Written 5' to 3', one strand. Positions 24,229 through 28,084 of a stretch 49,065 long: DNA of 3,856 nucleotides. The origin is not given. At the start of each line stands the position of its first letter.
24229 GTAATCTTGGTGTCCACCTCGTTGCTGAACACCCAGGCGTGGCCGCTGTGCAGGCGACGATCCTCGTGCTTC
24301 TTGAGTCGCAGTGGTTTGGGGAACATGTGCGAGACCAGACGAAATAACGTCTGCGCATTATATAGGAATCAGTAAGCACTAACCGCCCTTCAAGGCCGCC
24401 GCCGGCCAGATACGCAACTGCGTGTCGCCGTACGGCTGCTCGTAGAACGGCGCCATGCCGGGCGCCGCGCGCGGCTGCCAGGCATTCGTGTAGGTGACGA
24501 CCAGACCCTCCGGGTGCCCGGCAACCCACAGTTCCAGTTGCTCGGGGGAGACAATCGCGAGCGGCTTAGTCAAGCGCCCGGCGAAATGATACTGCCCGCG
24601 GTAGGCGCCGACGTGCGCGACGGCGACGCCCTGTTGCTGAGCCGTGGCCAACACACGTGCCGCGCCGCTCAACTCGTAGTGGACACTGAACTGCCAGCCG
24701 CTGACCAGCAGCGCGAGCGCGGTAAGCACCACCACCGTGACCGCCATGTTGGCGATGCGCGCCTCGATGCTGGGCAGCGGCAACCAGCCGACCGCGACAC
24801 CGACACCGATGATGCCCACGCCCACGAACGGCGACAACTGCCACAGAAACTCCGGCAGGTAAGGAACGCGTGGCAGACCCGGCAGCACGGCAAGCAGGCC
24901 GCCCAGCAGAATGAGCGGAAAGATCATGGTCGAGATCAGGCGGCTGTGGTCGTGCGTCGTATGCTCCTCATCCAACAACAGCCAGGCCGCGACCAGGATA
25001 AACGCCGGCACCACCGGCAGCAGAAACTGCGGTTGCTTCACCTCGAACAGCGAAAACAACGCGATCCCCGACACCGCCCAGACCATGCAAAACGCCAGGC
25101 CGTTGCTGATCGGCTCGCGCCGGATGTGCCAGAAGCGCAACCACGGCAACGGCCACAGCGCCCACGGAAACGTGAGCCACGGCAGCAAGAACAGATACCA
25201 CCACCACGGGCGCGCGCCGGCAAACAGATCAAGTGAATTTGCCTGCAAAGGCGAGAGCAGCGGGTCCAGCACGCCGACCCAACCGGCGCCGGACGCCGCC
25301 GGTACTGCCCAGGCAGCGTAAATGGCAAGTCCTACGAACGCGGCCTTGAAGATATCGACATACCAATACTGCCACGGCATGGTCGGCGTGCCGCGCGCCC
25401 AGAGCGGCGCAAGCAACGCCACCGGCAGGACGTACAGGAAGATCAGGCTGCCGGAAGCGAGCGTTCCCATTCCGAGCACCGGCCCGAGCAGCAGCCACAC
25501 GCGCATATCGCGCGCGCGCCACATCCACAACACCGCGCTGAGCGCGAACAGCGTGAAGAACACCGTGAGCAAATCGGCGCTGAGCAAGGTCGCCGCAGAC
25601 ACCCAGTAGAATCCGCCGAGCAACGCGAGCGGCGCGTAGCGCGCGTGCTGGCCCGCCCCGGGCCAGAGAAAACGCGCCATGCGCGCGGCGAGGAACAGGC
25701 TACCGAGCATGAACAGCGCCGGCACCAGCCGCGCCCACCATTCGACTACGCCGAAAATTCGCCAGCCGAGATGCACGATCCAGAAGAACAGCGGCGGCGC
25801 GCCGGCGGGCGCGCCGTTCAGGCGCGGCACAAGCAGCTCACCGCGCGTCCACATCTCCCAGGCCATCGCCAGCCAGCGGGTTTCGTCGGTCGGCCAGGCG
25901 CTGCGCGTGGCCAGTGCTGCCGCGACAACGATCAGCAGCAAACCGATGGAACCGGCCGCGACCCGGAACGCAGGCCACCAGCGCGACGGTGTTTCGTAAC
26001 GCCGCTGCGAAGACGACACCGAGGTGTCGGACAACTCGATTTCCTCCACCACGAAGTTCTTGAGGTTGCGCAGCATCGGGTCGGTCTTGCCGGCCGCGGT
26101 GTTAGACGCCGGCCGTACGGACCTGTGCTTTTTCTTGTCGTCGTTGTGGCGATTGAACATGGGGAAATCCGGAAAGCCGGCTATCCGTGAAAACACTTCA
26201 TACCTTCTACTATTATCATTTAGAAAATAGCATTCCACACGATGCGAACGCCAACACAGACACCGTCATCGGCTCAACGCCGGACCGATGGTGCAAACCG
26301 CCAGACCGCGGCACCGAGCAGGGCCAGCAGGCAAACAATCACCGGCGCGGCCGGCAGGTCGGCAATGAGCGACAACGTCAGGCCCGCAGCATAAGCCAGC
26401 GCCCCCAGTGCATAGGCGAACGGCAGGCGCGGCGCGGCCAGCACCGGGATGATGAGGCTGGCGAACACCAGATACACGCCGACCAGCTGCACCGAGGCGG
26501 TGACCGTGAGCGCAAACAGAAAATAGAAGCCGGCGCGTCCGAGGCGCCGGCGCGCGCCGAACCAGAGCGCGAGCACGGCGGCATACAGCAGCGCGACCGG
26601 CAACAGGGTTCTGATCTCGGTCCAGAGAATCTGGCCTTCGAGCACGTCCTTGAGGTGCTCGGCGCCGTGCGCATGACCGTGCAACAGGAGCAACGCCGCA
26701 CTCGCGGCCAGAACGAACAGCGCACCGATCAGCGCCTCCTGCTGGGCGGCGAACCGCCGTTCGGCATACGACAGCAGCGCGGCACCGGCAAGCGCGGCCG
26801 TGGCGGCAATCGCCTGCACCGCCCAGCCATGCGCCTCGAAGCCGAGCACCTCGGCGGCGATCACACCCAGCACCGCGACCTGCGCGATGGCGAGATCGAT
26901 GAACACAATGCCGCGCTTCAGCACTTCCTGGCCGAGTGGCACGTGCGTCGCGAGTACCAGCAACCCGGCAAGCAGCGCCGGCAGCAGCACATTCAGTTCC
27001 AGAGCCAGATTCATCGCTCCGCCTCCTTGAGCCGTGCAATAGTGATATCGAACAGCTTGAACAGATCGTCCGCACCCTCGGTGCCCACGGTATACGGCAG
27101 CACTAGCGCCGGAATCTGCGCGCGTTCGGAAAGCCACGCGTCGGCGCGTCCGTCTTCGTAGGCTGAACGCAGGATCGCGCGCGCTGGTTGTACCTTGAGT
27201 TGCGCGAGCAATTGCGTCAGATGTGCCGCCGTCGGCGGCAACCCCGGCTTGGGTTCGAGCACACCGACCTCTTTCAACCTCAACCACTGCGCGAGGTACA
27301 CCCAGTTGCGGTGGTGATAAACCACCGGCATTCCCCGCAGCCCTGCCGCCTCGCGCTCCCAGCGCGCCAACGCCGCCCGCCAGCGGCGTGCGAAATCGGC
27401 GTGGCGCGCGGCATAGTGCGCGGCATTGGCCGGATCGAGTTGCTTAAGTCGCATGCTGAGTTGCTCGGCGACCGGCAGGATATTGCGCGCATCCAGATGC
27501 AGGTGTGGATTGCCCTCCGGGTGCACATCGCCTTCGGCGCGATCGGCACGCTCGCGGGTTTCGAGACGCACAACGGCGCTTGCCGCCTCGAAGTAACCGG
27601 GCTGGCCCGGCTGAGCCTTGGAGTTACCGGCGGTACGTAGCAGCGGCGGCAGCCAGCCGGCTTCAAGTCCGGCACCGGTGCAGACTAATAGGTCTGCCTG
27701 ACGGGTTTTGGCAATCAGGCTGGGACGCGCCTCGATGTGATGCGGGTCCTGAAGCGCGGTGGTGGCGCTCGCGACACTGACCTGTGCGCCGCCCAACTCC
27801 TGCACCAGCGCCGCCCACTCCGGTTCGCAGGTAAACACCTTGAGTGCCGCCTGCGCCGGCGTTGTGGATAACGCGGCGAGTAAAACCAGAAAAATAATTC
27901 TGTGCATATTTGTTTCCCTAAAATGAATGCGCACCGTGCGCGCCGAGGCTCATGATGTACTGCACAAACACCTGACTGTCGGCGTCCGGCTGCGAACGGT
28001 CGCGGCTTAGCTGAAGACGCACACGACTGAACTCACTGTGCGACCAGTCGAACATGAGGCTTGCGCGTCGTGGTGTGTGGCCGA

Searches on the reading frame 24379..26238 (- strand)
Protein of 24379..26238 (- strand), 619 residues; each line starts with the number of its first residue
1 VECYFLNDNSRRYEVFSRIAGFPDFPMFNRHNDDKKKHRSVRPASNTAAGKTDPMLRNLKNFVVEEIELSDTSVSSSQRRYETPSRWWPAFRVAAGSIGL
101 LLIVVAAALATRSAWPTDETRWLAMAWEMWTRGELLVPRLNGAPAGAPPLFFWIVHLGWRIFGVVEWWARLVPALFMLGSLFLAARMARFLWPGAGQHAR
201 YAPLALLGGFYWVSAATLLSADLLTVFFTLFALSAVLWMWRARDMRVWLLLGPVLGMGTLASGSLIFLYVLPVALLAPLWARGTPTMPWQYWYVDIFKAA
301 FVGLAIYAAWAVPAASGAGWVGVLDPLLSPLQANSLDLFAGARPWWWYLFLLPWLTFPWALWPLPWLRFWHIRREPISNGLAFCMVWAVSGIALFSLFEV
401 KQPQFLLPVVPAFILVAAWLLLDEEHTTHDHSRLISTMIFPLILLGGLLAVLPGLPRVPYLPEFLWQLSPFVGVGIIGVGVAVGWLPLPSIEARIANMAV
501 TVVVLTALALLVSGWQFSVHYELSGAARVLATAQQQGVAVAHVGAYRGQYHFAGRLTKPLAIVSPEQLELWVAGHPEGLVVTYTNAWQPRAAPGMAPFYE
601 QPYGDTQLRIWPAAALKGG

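Call 70: search_protein_families(library=pfam, proteins=[window:24379-26238:-], max_evalue=0.00001)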
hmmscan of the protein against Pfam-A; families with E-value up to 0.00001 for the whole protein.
window:24379-26238:- (619 aa): 1 family
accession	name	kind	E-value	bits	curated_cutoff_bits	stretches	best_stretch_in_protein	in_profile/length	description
PF13231.12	PMT_2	-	1.1e-09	39.1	26.1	1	148-292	3-145/160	Dolichyl-phosphate-mannose-protein mannosyltransferase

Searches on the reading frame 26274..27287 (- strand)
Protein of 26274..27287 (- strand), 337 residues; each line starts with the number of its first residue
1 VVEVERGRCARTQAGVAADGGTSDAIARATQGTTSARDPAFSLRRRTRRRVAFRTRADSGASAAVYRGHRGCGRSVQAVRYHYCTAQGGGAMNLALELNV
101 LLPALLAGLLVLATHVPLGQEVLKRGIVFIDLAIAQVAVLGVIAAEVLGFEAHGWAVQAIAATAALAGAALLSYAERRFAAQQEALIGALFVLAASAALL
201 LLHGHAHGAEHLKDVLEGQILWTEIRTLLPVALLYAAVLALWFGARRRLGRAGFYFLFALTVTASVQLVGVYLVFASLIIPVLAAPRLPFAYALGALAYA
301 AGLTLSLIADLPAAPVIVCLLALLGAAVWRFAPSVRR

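Call 70: search_protein_families(library=pfam, proteins=[window:26274-27287:-], max_evalue=0.00001)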
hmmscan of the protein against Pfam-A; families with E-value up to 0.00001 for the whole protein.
window:26274-27287:- (337 aa): 1 family
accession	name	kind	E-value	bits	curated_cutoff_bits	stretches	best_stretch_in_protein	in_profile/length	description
PF00950.22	ABC-3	-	7.8e-14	52.3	20.1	1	99-249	3-148/258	ABC 3 transport family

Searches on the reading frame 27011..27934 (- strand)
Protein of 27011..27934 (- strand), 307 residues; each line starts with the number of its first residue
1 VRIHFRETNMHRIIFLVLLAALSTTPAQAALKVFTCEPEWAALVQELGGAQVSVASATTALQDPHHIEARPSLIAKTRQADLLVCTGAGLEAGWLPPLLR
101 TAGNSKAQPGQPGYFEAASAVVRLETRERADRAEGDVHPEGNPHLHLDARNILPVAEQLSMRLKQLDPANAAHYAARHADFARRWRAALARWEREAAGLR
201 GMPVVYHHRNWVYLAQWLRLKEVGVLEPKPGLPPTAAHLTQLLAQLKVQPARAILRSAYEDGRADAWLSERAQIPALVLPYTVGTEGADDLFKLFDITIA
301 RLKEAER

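Call 70: search_protein_families(library=pfam, proteins=[window:27011-27934:-], max_evalue=0.00001)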
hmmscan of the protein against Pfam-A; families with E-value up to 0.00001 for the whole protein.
window:27011-27934:- (307 aa): 1 family
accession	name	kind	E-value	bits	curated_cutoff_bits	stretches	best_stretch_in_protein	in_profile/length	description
PF01297.22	ZnuA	-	7.7e-37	127.6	29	1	33-305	1-263/263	Zinc-uptake complex component A periplasmic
